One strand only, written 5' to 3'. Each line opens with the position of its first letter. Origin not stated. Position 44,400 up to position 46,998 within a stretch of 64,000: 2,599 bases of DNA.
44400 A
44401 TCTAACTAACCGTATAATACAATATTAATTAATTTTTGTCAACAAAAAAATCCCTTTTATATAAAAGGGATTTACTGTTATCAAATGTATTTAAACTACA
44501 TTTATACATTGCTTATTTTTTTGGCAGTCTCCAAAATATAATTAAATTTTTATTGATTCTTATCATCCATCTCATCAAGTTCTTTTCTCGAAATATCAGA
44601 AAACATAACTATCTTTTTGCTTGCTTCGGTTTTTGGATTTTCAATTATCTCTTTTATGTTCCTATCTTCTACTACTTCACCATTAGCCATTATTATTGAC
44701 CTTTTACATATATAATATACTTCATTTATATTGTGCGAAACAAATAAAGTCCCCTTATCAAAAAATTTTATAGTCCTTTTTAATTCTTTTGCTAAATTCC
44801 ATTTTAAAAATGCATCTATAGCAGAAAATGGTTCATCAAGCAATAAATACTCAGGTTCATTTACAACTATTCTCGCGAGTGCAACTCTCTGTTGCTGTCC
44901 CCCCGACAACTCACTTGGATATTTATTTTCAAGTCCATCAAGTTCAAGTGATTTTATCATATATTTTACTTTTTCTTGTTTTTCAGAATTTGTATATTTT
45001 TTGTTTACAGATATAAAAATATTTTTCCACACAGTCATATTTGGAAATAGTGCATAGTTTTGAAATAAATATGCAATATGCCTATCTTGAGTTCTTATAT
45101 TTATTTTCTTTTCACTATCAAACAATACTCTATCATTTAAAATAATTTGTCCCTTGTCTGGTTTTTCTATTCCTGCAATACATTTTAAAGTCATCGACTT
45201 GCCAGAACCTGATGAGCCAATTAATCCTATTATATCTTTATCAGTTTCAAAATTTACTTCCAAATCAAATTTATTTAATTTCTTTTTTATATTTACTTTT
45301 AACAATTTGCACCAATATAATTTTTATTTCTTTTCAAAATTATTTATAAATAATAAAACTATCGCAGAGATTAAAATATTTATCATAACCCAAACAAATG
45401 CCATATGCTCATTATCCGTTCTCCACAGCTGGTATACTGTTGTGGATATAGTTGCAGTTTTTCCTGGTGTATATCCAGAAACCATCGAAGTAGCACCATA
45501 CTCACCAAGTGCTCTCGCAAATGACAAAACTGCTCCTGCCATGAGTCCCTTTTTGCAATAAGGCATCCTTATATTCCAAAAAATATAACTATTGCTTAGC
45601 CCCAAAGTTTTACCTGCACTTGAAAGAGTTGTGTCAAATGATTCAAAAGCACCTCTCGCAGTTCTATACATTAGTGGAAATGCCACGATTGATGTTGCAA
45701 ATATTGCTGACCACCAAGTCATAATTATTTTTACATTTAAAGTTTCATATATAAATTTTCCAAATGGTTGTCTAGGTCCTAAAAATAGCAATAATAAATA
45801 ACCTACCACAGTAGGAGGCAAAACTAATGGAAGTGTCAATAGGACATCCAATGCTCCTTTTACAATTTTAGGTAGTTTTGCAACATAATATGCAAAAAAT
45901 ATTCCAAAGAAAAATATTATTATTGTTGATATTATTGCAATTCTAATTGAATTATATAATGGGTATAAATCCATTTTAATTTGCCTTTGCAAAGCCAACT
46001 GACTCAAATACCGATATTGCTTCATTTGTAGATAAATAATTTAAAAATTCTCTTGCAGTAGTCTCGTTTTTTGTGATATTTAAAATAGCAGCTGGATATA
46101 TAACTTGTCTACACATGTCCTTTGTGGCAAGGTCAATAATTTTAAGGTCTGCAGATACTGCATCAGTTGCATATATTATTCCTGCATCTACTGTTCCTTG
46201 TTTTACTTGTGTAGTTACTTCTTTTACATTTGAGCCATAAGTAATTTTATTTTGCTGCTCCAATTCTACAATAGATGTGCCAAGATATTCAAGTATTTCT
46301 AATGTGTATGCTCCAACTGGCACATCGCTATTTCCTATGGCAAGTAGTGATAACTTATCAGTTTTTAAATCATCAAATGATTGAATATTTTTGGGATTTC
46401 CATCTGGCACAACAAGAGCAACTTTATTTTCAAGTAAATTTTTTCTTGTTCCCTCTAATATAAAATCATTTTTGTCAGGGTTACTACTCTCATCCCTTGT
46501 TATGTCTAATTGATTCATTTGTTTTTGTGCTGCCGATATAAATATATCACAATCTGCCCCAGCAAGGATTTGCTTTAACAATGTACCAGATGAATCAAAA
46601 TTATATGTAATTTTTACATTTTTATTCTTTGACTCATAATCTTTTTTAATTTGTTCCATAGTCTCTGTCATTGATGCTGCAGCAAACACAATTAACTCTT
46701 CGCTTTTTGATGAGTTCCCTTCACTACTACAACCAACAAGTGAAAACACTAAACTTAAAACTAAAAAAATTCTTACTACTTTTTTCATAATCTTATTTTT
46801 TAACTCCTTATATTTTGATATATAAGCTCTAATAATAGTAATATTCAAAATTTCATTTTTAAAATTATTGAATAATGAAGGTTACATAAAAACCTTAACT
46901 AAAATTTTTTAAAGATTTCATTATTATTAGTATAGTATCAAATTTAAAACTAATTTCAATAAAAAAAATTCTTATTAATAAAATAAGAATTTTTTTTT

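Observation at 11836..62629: Dispersed GC-rich repeat family (24-nt core, ~47-nt unit) at 8 clear loci plus relics in 64 kb of an AT-rich genome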

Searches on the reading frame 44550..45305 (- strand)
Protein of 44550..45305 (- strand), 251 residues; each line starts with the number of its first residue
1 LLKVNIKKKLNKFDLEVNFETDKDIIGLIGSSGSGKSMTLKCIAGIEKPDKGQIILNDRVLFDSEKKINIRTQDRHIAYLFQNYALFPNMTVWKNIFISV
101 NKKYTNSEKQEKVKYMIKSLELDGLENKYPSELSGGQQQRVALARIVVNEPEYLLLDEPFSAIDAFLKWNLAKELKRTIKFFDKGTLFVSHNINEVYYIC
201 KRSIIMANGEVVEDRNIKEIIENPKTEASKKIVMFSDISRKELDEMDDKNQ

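Call 91: search_protein_families(library=pfam, proteins=[window:44550-45305:-], max_evalue=0.00001)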
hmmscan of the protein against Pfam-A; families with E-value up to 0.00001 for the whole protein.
window:44550-45305:- (251 aa): 1 family
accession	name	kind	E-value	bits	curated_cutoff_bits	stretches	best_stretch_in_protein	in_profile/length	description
PF00005.33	ABC_tran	-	2.5e-33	116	25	1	23-160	11-136/137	ABC transporter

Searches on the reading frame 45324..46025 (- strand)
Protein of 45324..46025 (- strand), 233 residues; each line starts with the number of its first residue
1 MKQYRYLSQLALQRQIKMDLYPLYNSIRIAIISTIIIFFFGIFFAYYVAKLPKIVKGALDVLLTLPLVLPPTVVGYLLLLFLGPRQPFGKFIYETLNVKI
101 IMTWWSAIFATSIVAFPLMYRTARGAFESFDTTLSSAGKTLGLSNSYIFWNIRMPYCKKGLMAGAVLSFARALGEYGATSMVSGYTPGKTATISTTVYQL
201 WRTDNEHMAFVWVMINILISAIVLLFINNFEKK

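Call 91: search_protein_families(library=pfam, proteins=[window:45324-46025:-], max_evalue=0.00001)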
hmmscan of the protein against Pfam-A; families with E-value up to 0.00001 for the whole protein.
window:45324-46025:- (233 aa): 1 family
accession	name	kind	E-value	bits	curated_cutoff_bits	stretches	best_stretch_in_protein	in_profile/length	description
PF00528.27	BPD_transp_1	-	2.6e-16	60.3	26.4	1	41-227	5-175/184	Binding-protein-dependent transport system inner membrane component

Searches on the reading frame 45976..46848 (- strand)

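Call 15: search_protein_families(library=ncbifam, proteins=[window:45976-46848:-])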
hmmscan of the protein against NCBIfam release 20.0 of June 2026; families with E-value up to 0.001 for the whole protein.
window:45976-46848:- (290 aa): 12 families
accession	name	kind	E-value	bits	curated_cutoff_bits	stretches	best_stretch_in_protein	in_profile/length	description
TIGR01256.1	modA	equivalog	1.2e-38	133.2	62.5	1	57-283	1-215/217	molybdate ABC transporter substrate-binding protein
NF007958.0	PRK10677.1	equivalog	2.7e-37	128.1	253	1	40-287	16-254/256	molybdate ABC transporter substrate-binding protein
NF002918.0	PRK03537.1-4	equivalog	9.9e-15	54.5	288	1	48-287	4-244/246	molybdate ABC transporter substrate-binding protein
NF003196.0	PRK04168.1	equivalog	3.3e-11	42.6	355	1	21-107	4-90/338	tungstate ABC transporter substrate-binding protein WtpA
TIGR03730.1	tungstate_WtpA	equivalog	1e-07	31.3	242.75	1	51-116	2-68/275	tungstate ABC transporter substrate-binding protein WtpA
NF002917.0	PRK03537.1-3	equivalog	5.8e-06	25.7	264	1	47-115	20-87/267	molybdate ABC transporter substrate-binding protein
TIGR03850.1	bind_CPR_0540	equivalog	6.5e-06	25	299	0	22-107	1-95/437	carbohydrate ABC transporter substrate-binding protein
NF002919.0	PRK03537.1-6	equivalog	1.1e-05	25.1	482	1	27-111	6-92/275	molybdate ABC transporter substrate-binding protein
NF002916.0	PRK03537.1-2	equivalog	5.7e-05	22.7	359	0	51-113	4-65/244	molybdate ABC transporter substrate-binding protein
TIGR03261.1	phnS2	equivalog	6.7e-05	22.1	392.75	0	42-98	14-69/334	putative 2-aminoethylphosphonate ABC transporter substrate-binding protein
NF011068.0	PRK14498.1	equivalog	0.00016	19.9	534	1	139-284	496-632/647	molybdopterin biosynthesis protein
TIGR02136.1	ptsS_2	subfamily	0.00071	18.8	206.6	0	21-124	1-110/295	phosphate ABC transporter substrate-binding protein PstS family protein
